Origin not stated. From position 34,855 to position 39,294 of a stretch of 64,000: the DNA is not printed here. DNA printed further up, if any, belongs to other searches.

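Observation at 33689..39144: Sensor-type multi-pass membrane PAS–cyclase, predicted adenylate-specific, with 44- and 45-nt introns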

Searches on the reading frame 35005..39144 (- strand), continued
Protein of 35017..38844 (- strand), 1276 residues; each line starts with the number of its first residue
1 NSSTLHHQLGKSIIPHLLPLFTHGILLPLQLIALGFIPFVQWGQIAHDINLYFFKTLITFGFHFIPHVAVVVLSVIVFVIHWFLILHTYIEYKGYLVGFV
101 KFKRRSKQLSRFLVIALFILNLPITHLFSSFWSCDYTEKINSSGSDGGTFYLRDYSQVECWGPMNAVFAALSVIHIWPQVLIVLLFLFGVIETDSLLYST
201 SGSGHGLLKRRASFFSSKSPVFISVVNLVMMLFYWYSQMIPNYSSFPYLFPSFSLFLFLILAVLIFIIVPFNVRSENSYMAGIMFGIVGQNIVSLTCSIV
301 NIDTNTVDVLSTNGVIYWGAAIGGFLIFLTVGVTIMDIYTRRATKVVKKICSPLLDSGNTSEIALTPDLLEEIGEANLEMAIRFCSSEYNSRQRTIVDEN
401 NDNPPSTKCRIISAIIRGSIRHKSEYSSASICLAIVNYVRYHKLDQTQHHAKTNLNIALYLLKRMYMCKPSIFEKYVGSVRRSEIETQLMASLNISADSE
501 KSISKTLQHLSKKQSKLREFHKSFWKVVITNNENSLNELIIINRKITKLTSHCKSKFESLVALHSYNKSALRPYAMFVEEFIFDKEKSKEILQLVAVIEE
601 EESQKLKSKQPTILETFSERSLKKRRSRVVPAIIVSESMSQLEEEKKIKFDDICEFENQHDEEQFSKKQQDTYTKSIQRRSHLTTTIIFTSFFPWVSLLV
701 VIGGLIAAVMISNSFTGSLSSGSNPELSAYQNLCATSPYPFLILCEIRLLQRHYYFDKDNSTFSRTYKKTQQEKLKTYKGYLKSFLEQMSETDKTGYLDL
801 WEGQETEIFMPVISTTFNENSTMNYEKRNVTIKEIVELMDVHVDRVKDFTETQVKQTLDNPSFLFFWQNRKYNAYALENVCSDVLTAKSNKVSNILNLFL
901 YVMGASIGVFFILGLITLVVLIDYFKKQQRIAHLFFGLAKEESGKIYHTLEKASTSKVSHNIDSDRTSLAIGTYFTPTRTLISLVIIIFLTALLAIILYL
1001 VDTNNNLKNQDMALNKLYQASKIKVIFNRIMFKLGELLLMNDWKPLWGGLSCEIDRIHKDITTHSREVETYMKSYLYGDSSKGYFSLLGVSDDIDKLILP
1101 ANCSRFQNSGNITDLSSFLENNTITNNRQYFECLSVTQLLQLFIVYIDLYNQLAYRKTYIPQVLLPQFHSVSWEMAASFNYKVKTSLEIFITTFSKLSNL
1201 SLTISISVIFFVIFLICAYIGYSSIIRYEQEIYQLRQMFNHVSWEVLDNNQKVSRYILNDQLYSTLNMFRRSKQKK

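Call 65: predict_structure(alignment_id=A2)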
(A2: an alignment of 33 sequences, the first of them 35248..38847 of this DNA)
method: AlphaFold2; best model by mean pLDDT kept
length: 1200 residues; sequences in the alignment: 33
mean_pLDDT: 75.2   pTM: 0.51
mean pLDDT of the five models: 75.2, 73.2, 72.3, 71.4, 69.6
residues with pLDDT >= 90: 140; 70-90: 710; 50-70: 205; < 50: 145
segments of 3 or more residues with pLDDT < 50: 1-13, 195-204, 206-213, 392-402, 610-666, 719-724, 958-976, 1109-1115
pLDDT, mean of each block of 10 residues (from residue 1): 36 58 80 82 83 89 90 90 85 72 72 79 91 85 63 88 88 89 79 51 46 62 87 89 78 91 92 88 94 91 64 80 94 95 90 78 76 87 75 48 62 84 76 86 62 80 86 85 80 66 76 88 86 72 87 87 79 90 89 87 67 39 35 33 33 29 49 56 64 82 85 62 59 86 88 76 72 87 84 62 81 66 73 90 89 78 87 88 85 83 84 83 75 63 58 48 36 46 78 84 82 84 89 84 58 75 91 86 73 83 61 48 60 86 87 80 75 83 86 69
secondary structure, 60 per line:
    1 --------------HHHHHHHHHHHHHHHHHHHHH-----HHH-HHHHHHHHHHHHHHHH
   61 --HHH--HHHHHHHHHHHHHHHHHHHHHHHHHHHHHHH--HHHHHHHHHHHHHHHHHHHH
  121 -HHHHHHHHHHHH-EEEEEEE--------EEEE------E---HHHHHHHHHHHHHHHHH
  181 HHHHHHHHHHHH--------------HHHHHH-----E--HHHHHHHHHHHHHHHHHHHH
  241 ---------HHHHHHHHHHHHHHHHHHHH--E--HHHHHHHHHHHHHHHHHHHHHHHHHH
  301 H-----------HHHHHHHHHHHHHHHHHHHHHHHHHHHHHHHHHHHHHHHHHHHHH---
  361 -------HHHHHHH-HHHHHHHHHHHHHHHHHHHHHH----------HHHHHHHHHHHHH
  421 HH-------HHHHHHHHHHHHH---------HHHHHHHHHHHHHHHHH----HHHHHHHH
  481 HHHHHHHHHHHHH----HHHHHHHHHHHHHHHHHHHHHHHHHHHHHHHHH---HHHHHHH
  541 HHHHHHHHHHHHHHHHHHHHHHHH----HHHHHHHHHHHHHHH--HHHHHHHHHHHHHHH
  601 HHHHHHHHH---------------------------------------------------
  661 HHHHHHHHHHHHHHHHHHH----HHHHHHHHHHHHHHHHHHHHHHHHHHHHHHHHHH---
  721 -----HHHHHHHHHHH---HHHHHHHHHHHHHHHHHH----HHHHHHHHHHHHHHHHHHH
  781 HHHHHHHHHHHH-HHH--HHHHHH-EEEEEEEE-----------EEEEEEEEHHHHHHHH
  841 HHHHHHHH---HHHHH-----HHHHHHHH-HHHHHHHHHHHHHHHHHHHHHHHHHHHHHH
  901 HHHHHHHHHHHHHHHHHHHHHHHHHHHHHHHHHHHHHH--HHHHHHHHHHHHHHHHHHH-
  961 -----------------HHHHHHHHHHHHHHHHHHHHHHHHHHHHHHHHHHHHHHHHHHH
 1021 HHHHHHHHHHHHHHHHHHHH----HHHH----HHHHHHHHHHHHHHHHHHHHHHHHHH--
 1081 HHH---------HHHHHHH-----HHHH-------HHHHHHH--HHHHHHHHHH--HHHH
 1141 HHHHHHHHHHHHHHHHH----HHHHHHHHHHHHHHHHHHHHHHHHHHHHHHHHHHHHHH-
elements in order (helices of 4 or more, strands of 3 or more residues): H15-35 H45-60 H68-98 H101-120 H122-133 E135-141 E150-153 H164-192 H207-212 H221-240 H250-269 H275-301 H313-357 H368-374 H376-397 H408-422 H430-442 H452-468 H473-493 H498-530 H534-564 H569-583 H586-609 H661-679 H684-717 H726-736 H740-757 H762-792 H799-804 E806-813 E825-832 H833-848 H852-856 H862-869 H871-938 H941-959 H978-1040 H1045-1048 H1053-1078 H1093-1099 H1105-1108 H1116-1122 H1125-1134 H1137-1157 H1162-1199

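Call 69: fold_search(model_id=the predicted structure, library=pdb)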
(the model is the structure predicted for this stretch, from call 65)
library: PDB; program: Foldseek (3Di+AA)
matches with E <= 10: 239; with E <= 0.001: 0
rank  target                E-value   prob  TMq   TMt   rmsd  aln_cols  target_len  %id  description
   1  4buj_F                6.4e-03  0.57  0.11  0.10  48.3      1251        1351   11  Crystal structure of the S. cerevisiae Ski2-3-8 complex (released 2013-08-28)
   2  8q9t_E                1.0e-02  0.30  0.08  0.09  50.5      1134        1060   11  CryoEM structure of a S. Cerevisiae Ski238 complex bound to RNA (released 2023-11-29)
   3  4buj_B                3.6e-02  0.35  0.12  0.11  48.8      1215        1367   12  Crystal structure of the S. cerevisiae Ski2-3-8 complex (released 2013-08-28)
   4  6af0_A                7.0e-02  0.20  0.09  0.11  44.2      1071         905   10  Structure of Ctr9, Paf1 and Cdc73 ternary complex from Myceliophthora thermophila (released 2018-09-19)
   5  7qdr_B                8.9e-02  0.16  0.09  0.09  38.9      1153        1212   10  Apo human SKI complex in the closed state (released 2022-02-02)
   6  9rtt_Q                1.2e-01  0.20  0.10  0.12  42.4      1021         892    9  Activated Elongation Complex with IWS1 and ELOF1 (released 2025-09-03)
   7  8a3t_F                1.2e-01  0.33  0.08  0.16  26.9       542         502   11  S. cerevisiae APC/C-Cdh1 complex (released 2022-08-31)
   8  9g8r_B                1.3e-01  0.12  0.08  0.09  44.9      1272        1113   10  human SKI7-SKI238 complex in the open state (released 2024-10-16)
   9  7r5k_B0               1.8e-01  0.12  0.08  0.06  40.3       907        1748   10  Human nuclear pore complex (constricted) (released 2022-06-22)
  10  8pnt_A                2.0e-01  0.28  0.08  0.11  28.0       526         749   10  Structure of the human nuclear cap-binding complex bound to PHAX and m7G-capped RNA (released 2024-01-17)
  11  9pkq_A                2.5e-01  0.23  0.07  0.14  28.1       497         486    8  Structure of the cytoplasmic domain of unliganded human Tom70, open and closed conformations (released 2026-03-18)
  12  7qdz_B                2.7e-01  0.10  0.09  0.09  40.8      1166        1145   10  80S-bound human SKI complex in the closed state (released 2022-02-09)
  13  8qcb_B                3.0e-01  0.44  0.11  0.17  21.6       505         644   12  CryoEM structure of a S. Cerevisiae Ski2387 complex in the open state (released 2023-11-08)
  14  5udl_A                3.4e-01  0.51  0.08  0.18  20.0       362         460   12  IFIT1 N216A monomeric mutant (L457E/L464E) with m7Gppp-AAAA (anti conformation of cap) (released 2017-03-01)
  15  8suy_A                3.4e-01  0.23  0.08  0.12  28.0       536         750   10  Cryo-EM structure of the human cap binding complex (CBC) (released 2024-09-25)
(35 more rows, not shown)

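Call 71: search_solved_structures(query=A1, max_evalue=1)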
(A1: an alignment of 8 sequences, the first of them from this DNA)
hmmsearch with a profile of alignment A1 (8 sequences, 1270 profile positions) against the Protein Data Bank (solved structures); distinct sequences matched with E-value up to 1: 0.

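Call 77: find_encoding_contigs(protein=P0035, flank=3000, max_places=1)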
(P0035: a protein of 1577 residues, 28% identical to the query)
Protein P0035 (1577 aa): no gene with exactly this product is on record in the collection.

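Call 78: find_encoding_contigs(protein=P0044, flank=2000, max_places=1)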
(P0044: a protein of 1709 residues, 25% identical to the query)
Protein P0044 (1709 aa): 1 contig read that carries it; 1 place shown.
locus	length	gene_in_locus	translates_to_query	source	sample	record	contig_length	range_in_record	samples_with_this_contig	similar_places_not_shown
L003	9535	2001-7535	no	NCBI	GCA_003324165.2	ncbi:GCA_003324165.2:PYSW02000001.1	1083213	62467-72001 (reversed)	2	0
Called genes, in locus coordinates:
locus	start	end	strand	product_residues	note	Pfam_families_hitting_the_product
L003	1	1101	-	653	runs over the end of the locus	PF03071:GNT-I (weak)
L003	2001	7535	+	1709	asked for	PF25474:TPR_TmcB, PF00989:PAS (weak), PF13426:PAS_9, PF00211:Guanylate_cyc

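Call 84: search_protein_families(library=pfam, alignment_id=A1, max_evalue=0.01)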
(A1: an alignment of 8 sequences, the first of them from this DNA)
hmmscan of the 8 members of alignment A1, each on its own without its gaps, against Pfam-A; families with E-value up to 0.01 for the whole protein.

A. member 1, seq(1380 aa): 1 family
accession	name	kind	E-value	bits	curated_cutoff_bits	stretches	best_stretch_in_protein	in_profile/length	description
PF25474.1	TPR_TmcB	-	6.9e-10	39.4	27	1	605-704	26-124/125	TmcB, TPR repeats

B. families by the number of members that match (of 8 scanned): 1 family
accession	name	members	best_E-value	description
PF25474.1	TPR_TmcB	8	3e-13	TmcB, TPR repeats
